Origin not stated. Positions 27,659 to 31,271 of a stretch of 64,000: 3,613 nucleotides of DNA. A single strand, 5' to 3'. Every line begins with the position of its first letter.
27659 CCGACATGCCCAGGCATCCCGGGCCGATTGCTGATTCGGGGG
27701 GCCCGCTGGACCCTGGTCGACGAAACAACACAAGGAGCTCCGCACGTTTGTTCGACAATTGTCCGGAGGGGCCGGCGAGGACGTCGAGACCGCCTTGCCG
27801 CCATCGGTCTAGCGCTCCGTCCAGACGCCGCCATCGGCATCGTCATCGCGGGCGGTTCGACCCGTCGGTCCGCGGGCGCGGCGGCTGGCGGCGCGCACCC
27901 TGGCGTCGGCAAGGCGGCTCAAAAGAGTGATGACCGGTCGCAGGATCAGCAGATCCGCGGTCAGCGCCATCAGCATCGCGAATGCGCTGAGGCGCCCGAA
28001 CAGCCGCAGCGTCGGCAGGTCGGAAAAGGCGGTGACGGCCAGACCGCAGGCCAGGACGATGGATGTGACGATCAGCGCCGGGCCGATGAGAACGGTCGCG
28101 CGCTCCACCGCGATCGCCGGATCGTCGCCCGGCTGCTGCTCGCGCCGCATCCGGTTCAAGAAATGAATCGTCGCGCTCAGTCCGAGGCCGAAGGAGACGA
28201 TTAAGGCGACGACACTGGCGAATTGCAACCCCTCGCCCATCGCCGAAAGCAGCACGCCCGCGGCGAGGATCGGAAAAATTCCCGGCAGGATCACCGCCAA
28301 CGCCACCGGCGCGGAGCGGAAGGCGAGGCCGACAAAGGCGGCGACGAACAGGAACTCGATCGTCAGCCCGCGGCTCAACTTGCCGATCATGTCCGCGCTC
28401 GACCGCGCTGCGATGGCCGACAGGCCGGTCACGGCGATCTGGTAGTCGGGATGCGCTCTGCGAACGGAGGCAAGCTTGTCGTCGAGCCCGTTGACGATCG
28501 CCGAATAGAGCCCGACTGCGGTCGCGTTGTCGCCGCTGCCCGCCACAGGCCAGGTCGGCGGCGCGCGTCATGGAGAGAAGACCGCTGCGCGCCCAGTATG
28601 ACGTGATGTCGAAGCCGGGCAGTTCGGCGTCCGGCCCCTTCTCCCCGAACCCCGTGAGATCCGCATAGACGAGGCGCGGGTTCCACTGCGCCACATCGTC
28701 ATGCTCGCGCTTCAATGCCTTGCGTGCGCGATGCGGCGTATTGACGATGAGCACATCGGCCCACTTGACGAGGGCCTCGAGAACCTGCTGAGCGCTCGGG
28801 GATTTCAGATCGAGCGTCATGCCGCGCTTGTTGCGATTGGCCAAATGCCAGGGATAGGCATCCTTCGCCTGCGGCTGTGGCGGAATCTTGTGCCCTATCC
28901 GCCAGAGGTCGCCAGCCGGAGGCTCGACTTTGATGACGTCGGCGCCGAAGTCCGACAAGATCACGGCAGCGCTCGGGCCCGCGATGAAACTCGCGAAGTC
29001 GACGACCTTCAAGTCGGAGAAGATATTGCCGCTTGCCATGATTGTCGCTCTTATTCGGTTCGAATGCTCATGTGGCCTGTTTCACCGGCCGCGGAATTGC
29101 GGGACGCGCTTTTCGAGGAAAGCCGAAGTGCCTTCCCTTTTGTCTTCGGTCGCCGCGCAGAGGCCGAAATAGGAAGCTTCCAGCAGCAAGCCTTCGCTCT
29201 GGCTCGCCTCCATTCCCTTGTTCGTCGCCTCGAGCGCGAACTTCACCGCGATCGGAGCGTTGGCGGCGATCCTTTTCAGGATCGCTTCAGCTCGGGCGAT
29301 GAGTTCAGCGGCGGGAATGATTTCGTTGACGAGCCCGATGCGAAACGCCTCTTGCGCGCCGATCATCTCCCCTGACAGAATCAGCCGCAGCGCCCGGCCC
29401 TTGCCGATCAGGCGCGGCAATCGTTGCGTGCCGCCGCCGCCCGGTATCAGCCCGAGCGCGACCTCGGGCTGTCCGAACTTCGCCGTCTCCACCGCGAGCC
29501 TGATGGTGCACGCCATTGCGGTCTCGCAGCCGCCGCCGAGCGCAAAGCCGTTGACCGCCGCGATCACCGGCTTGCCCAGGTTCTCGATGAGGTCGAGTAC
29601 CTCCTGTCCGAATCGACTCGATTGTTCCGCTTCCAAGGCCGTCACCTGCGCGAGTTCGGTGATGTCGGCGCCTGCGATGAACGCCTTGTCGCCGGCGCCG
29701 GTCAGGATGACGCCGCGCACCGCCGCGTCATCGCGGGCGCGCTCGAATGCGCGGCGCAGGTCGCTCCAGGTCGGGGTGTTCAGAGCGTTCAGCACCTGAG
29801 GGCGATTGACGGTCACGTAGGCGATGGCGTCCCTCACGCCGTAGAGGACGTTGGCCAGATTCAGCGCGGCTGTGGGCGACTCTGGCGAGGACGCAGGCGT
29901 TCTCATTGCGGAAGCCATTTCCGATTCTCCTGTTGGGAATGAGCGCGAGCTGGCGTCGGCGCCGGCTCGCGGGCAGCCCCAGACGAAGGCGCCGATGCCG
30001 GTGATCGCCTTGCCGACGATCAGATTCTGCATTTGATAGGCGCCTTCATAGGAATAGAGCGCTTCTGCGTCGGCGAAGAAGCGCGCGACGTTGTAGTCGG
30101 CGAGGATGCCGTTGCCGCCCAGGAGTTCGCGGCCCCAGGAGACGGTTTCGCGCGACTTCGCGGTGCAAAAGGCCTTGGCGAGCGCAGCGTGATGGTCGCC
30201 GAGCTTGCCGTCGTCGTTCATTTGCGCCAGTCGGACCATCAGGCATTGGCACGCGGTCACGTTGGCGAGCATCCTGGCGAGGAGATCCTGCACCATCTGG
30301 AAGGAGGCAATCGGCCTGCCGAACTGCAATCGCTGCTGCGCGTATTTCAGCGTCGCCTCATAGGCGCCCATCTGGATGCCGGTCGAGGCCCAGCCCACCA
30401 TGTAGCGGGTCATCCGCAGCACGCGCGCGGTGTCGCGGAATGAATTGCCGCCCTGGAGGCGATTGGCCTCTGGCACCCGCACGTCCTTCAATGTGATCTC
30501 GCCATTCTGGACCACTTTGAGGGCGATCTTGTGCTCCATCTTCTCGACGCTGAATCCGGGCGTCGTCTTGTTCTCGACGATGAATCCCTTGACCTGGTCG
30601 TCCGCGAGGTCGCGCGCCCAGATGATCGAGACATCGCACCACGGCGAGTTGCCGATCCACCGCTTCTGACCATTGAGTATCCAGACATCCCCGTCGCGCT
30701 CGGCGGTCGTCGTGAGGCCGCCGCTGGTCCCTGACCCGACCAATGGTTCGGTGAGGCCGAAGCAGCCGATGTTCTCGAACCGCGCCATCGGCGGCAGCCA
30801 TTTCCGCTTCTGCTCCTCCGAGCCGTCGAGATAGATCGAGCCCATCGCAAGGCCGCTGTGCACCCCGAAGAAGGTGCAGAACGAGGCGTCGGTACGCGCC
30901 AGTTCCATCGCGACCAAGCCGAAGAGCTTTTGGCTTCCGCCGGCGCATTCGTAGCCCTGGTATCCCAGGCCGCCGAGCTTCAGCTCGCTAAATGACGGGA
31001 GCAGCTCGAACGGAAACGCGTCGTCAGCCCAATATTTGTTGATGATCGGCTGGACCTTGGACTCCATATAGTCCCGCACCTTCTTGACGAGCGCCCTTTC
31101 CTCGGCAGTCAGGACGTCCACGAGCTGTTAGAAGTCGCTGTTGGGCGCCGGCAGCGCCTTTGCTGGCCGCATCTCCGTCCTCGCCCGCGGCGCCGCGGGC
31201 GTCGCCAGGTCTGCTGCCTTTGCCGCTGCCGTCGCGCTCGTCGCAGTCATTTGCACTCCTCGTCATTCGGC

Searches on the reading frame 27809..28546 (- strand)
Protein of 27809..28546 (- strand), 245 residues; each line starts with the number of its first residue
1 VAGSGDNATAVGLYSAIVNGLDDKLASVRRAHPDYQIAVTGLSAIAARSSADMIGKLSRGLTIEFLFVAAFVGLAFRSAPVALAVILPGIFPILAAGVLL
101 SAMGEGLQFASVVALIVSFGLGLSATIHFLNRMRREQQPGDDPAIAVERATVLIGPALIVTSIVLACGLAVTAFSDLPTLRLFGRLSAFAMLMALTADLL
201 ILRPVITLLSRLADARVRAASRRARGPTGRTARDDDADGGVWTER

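Call 74: search_protein_families(library=pfam, proteins=[window:27809-28546:-], max_evalue=0.001)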
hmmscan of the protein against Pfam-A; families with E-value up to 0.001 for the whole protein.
window:27809-28546:- (245 aa): 1 family
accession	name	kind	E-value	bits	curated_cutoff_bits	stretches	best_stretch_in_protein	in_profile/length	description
PF03176.21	MMPL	-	1.4e-06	28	20.5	1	28-213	114-306/333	MMPL family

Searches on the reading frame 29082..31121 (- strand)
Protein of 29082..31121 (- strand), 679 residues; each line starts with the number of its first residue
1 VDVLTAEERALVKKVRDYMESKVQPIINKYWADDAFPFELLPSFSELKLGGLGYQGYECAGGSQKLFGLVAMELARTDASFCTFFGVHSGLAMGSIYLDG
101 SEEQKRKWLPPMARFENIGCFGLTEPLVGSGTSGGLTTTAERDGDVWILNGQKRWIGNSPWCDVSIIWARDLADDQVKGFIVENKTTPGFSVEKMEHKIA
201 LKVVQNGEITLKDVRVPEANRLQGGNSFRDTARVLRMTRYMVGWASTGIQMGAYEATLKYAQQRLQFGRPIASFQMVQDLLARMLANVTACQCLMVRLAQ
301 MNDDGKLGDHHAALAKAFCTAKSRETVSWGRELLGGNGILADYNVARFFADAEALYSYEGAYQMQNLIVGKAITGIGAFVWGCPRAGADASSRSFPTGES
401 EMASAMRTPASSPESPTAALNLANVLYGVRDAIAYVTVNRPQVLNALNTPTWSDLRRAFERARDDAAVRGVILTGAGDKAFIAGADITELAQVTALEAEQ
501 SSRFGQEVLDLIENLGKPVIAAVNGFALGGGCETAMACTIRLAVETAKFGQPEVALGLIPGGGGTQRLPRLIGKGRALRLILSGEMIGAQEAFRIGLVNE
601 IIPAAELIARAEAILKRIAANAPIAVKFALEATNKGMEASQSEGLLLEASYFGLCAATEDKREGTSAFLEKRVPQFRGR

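Call 74: search_protein_families(library=pfam, proteins=[window:29082-31121:-], max_evalue=0.001)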
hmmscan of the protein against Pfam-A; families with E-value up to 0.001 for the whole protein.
window:29082-31121:- (679 aa): 7 families
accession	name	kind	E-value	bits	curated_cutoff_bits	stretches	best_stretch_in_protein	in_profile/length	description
PF00378.25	ECH_1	-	4.9e-67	226.3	27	1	431-678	4-250/251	Enoyl-CoA hydratase/isomerase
PF16113.10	ECH_2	-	1.3e-38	133.8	27.2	1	434-607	2-177/335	Enoyl-CoA hydratase/isomerase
PF00441.29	Acyl-CoA_dh_1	-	1e-28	100.8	22.4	1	232-373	8-149/150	Acyl-CoA dehydrogenase, C-terminal domain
PF02771.21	Acyl-CoA_dh_N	-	1.3e-24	87.2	22.9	1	5-115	1-112/113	Acyl-CoA dehydrogenase, N-terminal domain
PF02770.24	Acyl-CoA_dh_M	-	3.2e-24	85.3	33.3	1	120-214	1-97/97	Acyl-CoA dehydrogenase, middle domain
PF08028.16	Acyl-CoA_dh_2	-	1.1e-10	42.4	22.7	1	242-360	3-131/134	Acyl-CoA dehydrogenase, C-terminal domain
PF22924.1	ACOX_C_alpha1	-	1.5e-05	25.3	27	1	252-367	21-162/169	Acyl-CoA oxidase, C-alpha1 domain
